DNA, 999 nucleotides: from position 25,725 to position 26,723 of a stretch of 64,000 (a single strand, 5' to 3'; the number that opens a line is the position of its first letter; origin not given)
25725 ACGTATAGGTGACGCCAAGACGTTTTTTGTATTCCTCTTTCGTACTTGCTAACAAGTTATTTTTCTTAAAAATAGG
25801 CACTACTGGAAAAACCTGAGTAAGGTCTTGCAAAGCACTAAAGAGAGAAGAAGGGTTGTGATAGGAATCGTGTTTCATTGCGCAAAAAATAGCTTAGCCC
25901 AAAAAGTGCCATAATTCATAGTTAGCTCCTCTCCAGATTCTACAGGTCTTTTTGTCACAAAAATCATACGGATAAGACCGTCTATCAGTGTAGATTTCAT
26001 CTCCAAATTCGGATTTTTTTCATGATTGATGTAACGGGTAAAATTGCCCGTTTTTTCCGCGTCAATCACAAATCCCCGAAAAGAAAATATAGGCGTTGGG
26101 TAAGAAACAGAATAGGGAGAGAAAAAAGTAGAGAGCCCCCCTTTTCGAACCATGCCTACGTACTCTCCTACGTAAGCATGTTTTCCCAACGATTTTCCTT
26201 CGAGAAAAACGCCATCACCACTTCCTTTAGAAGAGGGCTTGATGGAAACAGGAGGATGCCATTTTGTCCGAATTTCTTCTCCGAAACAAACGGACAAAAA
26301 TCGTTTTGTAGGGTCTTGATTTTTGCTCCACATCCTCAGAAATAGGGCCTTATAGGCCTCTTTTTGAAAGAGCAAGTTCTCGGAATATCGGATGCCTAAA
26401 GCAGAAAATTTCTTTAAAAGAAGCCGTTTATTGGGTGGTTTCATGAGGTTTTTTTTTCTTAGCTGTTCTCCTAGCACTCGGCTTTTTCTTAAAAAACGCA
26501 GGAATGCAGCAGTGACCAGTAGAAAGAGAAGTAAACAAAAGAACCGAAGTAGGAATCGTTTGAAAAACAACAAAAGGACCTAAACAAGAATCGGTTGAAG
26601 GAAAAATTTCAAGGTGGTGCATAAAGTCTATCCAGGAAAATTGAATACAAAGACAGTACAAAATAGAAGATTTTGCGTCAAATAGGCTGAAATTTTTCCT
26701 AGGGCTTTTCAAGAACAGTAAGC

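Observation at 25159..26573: Two translationally coupled SET-domain genes, one membrane-anchored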

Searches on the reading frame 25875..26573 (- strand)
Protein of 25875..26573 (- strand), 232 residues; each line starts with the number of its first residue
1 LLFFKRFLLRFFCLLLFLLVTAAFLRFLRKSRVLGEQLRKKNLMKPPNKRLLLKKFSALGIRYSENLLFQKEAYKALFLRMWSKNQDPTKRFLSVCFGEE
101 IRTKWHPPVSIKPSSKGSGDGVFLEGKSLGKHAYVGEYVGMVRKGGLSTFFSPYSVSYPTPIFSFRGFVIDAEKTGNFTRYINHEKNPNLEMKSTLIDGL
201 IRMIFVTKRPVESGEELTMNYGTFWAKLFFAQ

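Call 3: search_protein_families(library=pfam, proteins=[window:25875-26573:-], max_evalue=1)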
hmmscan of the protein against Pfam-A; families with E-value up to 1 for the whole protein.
window:25875-26573:- (232 aa): 2 families
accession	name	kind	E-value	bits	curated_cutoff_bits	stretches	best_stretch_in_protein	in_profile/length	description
PF00856.33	SET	-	3.9e-13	50.2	22.4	1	143-222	43-105/105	SET domain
PF21549.2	PRDM2_PR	-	0.053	13.7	27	1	115-226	8-117/123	PR domain zinc finger protein 2, PR domain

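Call 4: search_protein_families(library=ncbifam, proteins=[window:25875-26573:-], max_evalue=1)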
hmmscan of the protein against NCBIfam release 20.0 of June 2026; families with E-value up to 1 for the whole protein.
window:25875-26573:- (232 aa): 1 family
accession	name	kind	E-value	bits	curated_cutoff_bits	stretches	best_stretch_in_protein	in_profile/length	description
NF043024.1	T4SS_AnkI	equivalog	1e-09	37.7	550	1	118-224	34-142/439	Dot/Icm T4SS effector AnkI/LegAS4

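Call 6: search_solved_structures(query=window:25875-26573:-, max_evalue=0.01, show_alignments=2)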
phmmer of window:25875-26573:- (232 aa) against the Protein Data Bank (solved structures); distinct sequences matched with E-value up to 0.01: 109 (the best 60 are shown).
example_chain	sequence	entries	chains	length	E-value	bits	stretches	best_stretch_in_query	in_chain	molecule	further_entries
4z4p_A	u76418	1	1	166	1.5e-09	41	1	100-222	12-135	Histone-lysine N-methyltransferase 2D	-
4mi5_A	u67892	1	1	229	7.3e-09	38.7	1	113-222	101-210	Histone-lysine N-methyltransferase EZH2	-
4mi0_A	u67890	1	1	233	7.6e-09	38.7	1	113-222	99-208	Histone-lysine N-methyltransferase EZH2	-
7kso_A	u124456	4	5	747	1.4e-08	37.8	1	114-222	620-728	Histone-lysine N-methyltransferase EZH1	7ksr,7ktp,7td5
9yle_K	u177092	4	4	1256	1.9e-08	37.4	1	85-221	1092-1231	[histone H3]-lysine(4) N-methyltransferase,Histone-lysine N-methyltransferase 2D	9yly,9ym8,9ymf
9yl3_K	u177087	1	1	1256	1.9e-08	37.4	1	85-221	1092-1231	[histone H3]-lysine(4) N-methyltransferase,Histone-lysine N-methyltransferase 2D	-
4w2r_A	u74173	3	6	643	4.6e-08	36.1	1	114-222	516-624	Enhancer of zeste 2 polycomb repressive complex 2 subunit | Enhancer of Zeste Homolog 2 (EZH2),Histone-lysine N-methyltransferase EZH2 | Enhancer of zeste 2 pol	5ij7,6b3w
5ls6_A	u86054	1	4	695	5e-08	36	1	114-222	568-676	Histone-lysine N-methyltransferase EZH2,Histone-lysine N-methyltransferase EZH2,Histone-ly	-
5hyn_A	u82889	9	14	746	5.7e-08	35.8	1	114-222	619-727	Histone-lysine N-methyltransferase EZH2 | EZH2 | Isoform 2 of Histone-lysine N-methyltransferase EZH2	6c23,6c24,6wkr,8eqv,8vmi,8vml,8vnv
9kof_A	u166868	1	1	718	5.7e-08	35.8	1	114-222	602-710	Histone-lysine N-methyltransferase EZH2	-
9c8u_A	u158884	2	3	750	5.7e-08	35.8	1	114-222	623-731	Isoform 2 of Histone-lysine N-methyltransferase EZH2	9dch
8fyh_A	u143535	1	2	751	5.7e-08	35.8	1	114-222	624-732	Histone-lysine N-methyltransferase EZH2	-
9koh_I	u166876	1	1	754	5.8e-08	35.8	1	114-222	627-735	Histone-lysine N-methyltransferase EZH2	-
8t9g_C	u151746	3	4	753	5.8e-08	35.8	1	114-222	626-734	Histone-lysine N-methyltransferase EZH2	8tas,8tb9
9kog_A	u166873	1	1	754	5.8e-08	35.8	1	114-222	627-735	Histone-lysine N-methyltransferase EZH2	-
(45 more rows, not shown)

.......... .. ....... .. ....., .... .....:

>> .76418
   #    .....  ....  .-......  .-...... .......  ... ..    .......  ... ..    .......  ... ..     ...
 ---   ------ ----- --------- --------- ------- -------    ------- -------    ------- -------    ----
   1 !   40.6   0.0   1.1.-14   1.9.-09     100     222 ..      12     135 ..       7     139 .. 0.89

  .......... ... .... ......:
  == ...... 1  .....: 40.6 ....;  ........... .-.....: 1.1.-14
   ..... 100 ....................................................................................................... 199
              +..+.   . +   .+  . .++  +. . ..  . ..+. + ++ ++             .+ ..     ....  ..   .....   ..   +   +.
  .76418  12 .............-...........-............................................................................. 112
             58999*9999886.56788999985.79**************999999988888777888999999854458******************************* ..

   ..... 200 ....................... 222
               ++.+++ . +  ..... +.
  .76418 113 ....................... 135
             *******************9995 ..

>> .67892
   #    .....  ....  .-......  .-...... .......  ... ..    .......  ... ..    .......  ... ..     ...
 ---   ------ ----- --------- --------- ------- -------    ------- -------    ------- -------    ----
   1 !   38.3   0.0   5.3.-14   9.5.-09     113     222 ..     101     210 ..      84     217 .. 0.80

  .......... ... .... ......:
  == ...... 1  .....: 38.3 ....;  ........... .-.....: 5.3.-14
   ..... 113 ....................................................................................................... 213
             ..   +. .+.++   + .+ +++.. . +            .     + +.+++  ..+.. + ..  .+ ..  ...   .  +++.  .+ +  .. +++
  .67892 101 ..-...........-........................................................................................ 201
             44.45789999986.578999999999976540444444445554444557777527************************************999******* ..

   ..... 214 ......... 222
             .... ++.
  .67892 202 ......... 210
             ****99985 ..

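Call 8: find_homologous_proteins(query=window:25875-26573:-, max_evalue=0.001)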
Query window:25875-26573:- (232 aa): 2 proteins with E <= 0.001 among 387 candidates.
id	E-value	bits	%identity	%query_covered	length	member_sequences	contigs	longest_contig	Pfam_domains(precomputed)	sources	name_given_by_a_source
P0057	1.8e-123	428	100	81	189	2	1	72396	PF00856.34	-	-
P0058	5.1e-54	201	52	81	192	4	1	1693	PF00856.34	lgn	-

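Call 11: find_encoding_contigs(protein=P0058, flank=10000, max_places=6)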
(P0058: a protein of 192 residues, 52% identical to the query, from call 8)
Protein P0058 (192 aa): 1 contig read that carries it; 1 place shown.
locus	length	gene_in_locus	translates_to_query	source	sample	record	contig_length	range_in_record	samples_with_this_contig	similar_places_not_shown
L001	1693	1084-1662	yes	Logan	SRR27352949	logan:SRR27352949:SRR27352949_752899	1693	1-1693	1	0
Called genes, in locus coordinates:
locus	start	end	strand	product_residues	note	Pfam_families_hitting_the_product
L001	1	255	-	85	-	?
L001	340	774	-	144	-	PF02566:OsmC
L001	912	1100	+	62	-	-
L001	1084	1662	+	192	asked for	PF00856:SET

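Call 17: find_homologous_proteins(query=A1, max_evalue=0.001)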
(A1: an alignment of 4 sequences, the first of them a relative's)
Query A1 (4 sequences) (189 aa, profile of the alignment): 77 proteins with E <= 0.001 among 1736 candidates.
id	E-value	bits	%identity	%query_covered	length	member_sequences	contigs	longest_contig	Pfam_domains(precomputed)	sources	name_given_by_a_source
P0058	1.2e-97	343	52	99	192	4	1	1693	PF00856.34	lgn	-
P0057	6.3e-97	341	100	100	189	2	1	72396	PF00856.34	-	-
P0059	6.1e-96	338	50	98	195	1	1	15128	PF00856.34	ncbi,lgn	ncbi:MAG: SET domain-containing protein-lysine N-methyltransferase [Chlamydiota bacterium]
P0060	2.2e-93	329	51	97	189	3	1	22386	PF00856.34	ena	-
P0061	2.0e-57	212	44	90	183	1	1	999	PF00856.34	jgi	-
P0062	5.7e-56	207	46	92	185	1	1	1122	PF00856.34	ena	-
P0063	1.2e-51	193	44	91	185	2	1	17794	PF00856.34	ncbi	-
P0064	6.9e-44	168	44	90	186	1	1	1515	PF00856.34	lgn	-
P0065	5.0e-42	162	41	94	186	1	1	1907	PF00856.34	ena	-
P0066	1.7e-30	124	44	74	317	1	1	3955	PF00856.34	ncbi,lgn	-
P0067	8.9e-30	122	44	73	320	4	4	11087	PF00856.34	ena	-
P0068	1.5e-29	121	41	73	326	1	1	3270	PF00856.34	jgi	-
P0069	2.2e-29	121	40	73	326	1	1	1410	PF00856.34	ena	-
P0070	4.3e-29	120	39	88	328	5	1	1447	PF12796.14,PF00856.34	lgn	-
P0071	6.9e-29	119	42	74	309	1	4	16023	PF00856.34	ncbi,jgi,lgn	jgi:hypothetical protein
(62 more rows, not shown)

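Call 19: find_related_loci(query=A1, collection=genome_contigs, flank=6000)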
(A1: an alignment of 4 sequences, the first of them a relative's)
Query A1 (189 aa) in genome_contigs; peptide patterns used: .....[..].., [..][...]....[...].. (x = any residue, [..] = any of these).
313 stretches matched a pattern; 227 encode a relative of the query (tblastn E <= 1e-3); the best 80 are kept; 80 distinct loci.
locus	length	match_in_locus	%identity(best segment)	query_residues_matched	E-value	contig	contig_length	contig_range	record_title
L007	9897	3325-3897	50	1-185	2e-58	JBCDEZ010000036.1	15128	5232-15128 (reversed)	MAG: Chlamydiota bacterium isolate P01_G01_bin.8 k141_1442548_length_15128_cov_20.0000, whole genome shotgun sequence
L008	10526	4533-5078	51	4-186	3e-54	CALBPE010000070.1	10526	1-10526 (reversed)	MAG TPA_asm: uncultured Chlamydiae bacterium isolate SRR3401486_bin.71_CONCOCT_v1.1_MAG genome assembly, contig: ERZ1740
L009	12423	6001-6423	44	45-184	2e-29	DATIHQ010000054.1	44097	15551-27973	MAG TPA_asm: Chlamydiales bacterium isolate SMAG_U15642 k141_134357, whole genome shotgun sequence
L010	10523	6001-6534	38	12-184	1e-28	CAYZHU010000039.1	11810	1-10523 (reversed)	MAG TPA_asm: uncultured bacterium isolate SRP200132_co1_73 genome assembly, contig: NODE_9587_length_11810_cov_5.857678,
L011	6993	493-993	38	23-184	7e-28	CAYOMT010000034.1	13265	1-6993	MAG TPA_asm: uncultured bacterium isolate SRP200132_co2_286 genome assembly, contig: NODE_4033_length_13265_cov_9.563512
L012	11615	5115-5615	36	23-184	1e-27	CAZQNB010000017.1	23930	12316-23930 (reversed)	MAG TPA_asm: uncultured bacterium isolate SRP286056_co3_62 genome assembly, contig: NODE_1841_length_23930_cov_21.343623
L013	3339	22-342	48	83-186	2e-27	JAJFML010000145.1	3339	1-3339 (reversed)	MAG: Chlamydiae bacterium isolate OFTM200 OFTM200_144, whole genome shotgun sequence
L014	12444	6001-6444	41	40-184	2e-26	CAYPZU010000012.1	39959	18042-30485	MAG TPA_asm: uncultured bacterium isolate SRP292972_co2_195 genome assembly, contig: NODE_884_length_39959_cov_8.706095,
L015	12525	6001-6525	35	16-184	5e-26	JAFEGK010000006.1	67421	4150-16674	MAG: Verrucomicrobia bacterium isolate SZAS-16 VERR-KAN-1__6__length-67421, whole genome shotgun sequence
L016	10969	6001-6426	39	45-185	1e-25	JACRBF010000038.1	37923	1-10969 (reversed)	MAG: Chlamydiia bacterium isolate NC_groundwater_1613_Pr3_B-0.1um_48_32 SR-2_scaffold_141_2446617, whole genome shotgun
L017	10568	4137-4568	39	40-182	2e-25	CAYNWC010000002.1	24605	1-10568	MAG TPA_asm: uncultured bacterium isolate SRP200132_co1_23 genome assembly, contig: NODE_3510_length_24605_cov_5.442485,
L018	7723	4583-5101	34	16-182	2e-25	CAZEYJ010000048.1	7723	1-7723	MAG TPA_asm: uncultured bacterium isolate binchicken_co200_5 genome assembly, contig: k141_1403398, whole genome shotgun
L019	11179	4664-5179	37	18-184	3e-25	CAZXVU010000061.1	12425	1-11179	MAG TPA_asm: uncultured bacterium isolate SRP200132_co1_523 genome assembly, contig: NODE_8989_length_12425_cov_7.937753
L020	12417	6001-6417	39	47-185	4e-25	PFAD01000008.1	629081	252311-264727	MAG: Chlamydiae bacterium CG10_big_fil_rev_8_21_14_0_10_42_34 CG10_8_21_14_0.10_scaffold_24_c, whole genome shotgun sequ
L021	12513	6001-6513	34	15-185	5e-25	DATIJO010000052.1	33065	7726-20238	MAG TPA_asm: Chlamydiales bacterium isolate SMAG_U15693 k141_45811, whole genome shotgun sequence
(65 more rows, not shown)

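Call 20: find_encoding_contigs(protein=P0063, flank=6000, max_places=3)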
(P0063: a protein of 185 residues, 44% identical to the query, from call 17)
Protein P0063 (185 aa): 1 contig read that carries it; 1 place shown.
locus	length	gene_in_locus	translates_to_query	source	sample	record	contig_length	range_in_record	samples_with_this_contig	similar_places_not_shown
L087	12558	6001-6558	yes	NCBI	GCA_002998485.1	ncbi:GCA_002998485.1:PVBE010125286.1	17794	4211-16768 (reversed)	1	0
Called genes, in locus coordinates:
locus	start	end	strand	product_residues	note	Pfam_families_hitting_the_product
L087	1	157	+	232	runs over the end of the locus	PF05057:DUF676 (weak), PF12146:Hydrolase_4 (weak), PF00561:Abhydrolase_1 (weak), PF12697:Abhydrolase_6 (weak)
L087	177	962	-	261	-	PF13238:AAA_18 (weak), PF00406:ADK, PF13207:AAA_17, PF05191:ADK_lid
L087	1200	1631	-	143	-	PF02566:OsmC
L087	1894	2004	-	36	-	-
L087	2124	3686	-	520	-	PF00890:FAD_binding_2 (faint), PF01266:DAO, PF01494:FAD_binding_3 (faint), PF12831:FAD_oxidored (weak), PF16901:DAO_C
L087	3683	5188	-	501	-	PF00370:FGGY_N, PF02782:FGGY_C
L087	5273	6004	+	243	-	PF00230:MIP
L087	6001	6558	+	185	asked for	PF00856:SET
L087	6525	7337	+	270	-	PF00856:SET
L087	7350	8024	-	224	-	PF00294:PfkB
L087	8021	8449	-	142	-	PF00294:PfkB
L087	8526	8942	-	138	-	PF04024:PspC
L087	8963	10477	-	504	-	PF03219:TLC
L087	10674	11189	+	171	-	-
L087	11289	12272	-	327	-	PF05050:Methyltransf_21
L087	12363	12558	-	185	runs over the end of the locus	-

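Call 21: find_encoding_contigs(protein=P0065, flank=6000, max_places=3)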
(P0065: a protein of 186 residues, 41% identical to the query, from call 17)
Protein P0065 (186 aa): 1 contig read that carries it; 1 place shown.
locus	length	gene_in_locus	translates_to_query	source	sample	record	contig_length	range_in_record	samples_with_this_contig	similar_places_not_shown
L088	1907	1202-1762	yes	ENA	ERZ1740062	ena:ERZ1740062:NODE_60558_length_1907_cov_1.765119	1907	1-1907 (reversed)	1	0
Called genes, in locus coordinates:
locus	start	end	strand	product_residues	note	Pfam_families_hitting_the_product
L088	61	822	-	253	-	-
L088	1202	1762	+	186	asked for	PF00856:SET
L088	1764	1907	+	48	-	?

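Call 22: find_encoding_contigs(protein=P0064, flank=6000, max_places=3)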
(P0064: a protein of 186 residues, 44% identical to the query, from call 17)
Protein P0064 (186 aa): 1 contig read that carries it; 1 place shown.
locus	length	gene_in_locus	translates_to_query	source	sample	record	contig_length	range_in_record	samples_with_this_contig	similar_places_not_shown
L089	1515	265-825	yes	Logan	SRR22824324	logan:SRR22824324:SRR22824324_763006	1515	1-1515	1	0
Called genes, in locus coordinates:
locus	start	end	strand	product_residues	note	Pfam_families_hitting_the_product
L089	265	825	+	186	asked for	PF00856:SET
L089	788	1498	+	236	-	PF21549:PRDM2_PR (weak), PF00856:SET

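Call 23: find_encoding_contigs(protein=P0062, flank=6000, max_places=3)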
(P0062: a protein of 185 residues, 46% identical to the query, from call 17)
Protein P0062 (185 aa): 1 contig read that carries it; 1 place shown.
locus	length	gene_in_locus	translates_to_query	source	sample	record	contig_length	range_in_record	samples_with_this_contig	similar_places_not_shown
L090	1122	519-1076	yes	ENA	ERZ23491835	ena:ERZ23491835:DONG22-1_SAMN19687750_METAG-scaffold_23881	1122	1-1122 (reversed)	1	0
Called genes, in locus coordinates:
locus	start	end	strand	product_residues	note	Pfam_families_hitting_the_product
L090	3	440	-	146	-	?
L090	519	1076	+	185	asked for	PF00856:SET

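Call 24: find_encoding_contigs(protein=P0061, flank=6000, max_places=3)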
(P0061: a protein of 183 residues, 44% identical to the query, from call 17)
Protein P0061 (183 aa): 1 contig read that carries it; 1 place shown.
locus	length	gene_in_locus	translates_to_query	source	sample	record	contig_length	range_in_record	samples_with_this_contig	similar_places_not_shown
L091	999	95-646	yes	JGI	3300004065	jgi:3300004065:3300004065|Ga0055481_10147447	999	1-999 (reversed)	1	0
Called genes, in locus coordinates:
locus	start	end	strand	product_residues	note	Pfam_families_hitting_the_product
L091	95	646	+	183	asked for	PF00856:SET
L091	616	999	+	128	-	?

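Call 59: predict_structure(alignment_id=A2)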
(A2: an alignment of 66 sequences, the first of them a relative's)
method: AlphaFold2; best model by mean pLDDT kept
length: 189 residues; sequences in the alignment: 66
mean_pLDDT: 93.5   pTM: 0.89
mean pLDDT of the five models: 93.5, 92.7, 92.5, 92.4, 92.0
residues with pLDDT >= 90: 157; 70-90: 27; 50-70: 5; < 50: 0
segments of 3 or more residues with pLDDT < 50: none
pLDDT, mean of each block of 10 residues (from residue 1): 86 98 98 95 92 97 97 91 98 98 91 91 93 97 97 96 98 94 67
secondary structure, 60 per line:
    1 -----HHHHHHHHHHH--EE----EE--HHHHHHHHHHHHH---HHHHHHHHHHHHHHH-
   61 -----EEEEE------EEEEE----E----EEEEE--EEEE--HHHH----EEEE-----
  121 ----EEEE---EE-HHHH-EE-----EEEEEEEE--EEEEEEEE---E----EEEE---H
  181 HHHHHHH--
elements in order: H6-16 H29-41 H45-59 E66-70 E77-81 E91-95 E98-101 H104-107 E112-115 E125-128 H135-138 E147-154 E157-164 E173-176 H180-187

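Call 63: fold_search(model_id=the predicted structure, library=pdb)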
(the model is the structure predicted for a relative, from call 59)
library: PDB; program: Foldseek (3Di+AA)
matches with E <= 10: 684; with E <= 0.001: 361
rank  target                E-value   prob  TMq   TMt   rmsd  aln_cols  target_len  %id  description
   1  5v21_A                4.0e-11  1.00  0.59  0.46  10.2       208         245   22  Crystal structure of human SETD2 SET-domain in complex with H3K36M peptide and SAM (released 2017-03-22)
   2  4h12                  7.2e-11  1.00  0.65  0.53   9.1       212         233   22  The crystal structure of methyltransferase domain of human SET domain-containing protein 2 in complex with S-adenosyl-L- (released 2012-10-03)
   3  5jle                  8.6e-11  1.00  0.65  0.53   9.3       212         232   21  Crystal structure of SETD2 bound to SAH (released 2016-11-02)
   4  5hyn_K                1.0e-10  1.00  0.56  0.19   2.5       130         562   25  Structure of Human Polycomb Repressive Complex 2 (PRC2) with oncogenic histone H3K27M peptide (released 2016-05-11)
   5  5ls6_G                1.1e-10  1.00  0.56  0.19   2.5       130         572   25  Structure of Human Polycomb Repressive Complex 2 (PRC2) with inhibitor (released 2017-02-22)
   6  5hyn_A                1.3e-10  1.00  0.57  0.19   6.0       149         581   25  Structure of Human Polycomb Repressive Complex 2 (PRC2) with oncogenic histone H3K27M peptide (released 2016-05-11)
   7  6vdb_A                1.3e-10  1.00  0.65  0.51   9.4       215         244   19  SETD2 in complex with a H3-variant super-substrate peptide (released 2020-01-29)
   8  7lzb                  1.3e-10  1.00  0.63  0.51   9.7       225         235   21  Crystal Structure of SETD2 bound to Compound 2 (released 2021-09-22)
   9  5ls6_A                1.4e-10  1.00  0.56  0.19   2.5       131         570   24  Structure of Human Polycomb Repressive Complex 2 (PRC2) with inhibitor (released 2017-02-22)
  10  8fyh_A                1.5e-10  1.00  0.53  0.20   4.2       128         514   26  G4 RNA-mediated PRC2 dimer (released 2023-10-04)
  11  8q5p_A                1.5e-10  1.00  0.63  0.50   9.6       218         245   22  Structure of the lysine methyltransferase SETD2 in complex with a peptide derived from human tyrosine kinase ACK1 (released 2024-04-24)
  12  7ty3                  1.5e-10  1.00  0.63  0.51  10.0       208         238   21  Crystal Structure of SETD2 Bound to an Indole-based Inhibitor (released 2022-08-31)
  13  5lss                  1.5e-10  1.00  0.64  0.52   9.7       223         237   21  Structure of the Epigenetic Oncogene MMSET and inhibition by N-Alkyl Sinefungin Derivatives (released 2016-10-05)
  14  5jjy_A                2.2e-10  1.00  0.64  0.50   9.3       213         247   22  Crystal structure of SETD2 bound to histone H3.3 K36M peptide (released 2016-11-02)
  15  8tas_E                2.3e-10  1.00  0.59  0.21   2.6       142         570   23  PRC2 monomer bound to nucleosome (released 2024-09-25)
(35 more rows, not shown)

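Call 78: find_related_loci(query=A1, collection=metagenome_contigs, flank=3000)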
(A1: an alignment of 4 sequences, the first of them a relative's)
Query A1 (189 aa) in metagenome_contigs; peptide patterns used: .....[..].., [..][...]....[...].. (x = any residue, [..] = any of these).
342 stretches matched a pattern; 211 encode a relative of the query (tblastn E <= 1e-3); the best 80 are kept; 80 distinct loci.
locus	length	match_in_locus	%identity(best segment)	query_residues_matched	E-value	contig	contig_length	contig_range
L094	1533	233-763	55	11-188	1e-61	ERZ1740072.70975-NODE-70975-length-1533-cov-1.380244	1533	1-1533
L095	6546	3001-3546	51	4-186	1e-54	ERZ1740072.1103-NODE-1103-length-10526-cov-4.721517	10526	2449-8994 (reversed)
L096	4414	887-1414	44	13-186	1e-44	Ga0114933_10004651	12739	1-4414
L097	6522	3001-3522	44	13-184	1e-38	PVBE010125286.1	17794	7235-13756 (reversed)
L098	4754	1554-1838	64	92-185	5e-37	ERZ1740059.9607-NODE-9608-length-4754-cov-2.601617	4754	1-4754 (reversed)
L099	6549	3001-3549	38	3-184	1e-31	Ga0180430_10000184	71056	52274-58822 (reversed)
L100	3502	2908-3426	40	17-184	2e-30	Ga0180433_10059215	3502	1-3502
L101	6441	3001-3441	44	40-182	2e-30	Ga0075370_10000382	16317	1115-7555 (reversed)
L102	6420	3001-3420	43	45-184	2e-29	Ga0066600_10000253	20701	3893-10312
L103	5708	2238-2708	42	31-184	1e-28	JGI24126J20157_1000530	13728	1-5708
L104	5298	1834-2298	41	32-182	6e-28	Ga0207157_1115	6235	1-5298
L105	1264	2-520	33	16-185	8e-28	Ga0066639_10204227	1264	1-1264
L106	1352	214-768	33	6-182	8e-27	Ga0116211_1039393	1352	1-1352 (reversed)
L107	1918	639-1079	39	41-185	2e-26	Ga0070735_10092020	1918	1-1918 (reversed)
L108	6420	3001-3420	42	45-184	5e-26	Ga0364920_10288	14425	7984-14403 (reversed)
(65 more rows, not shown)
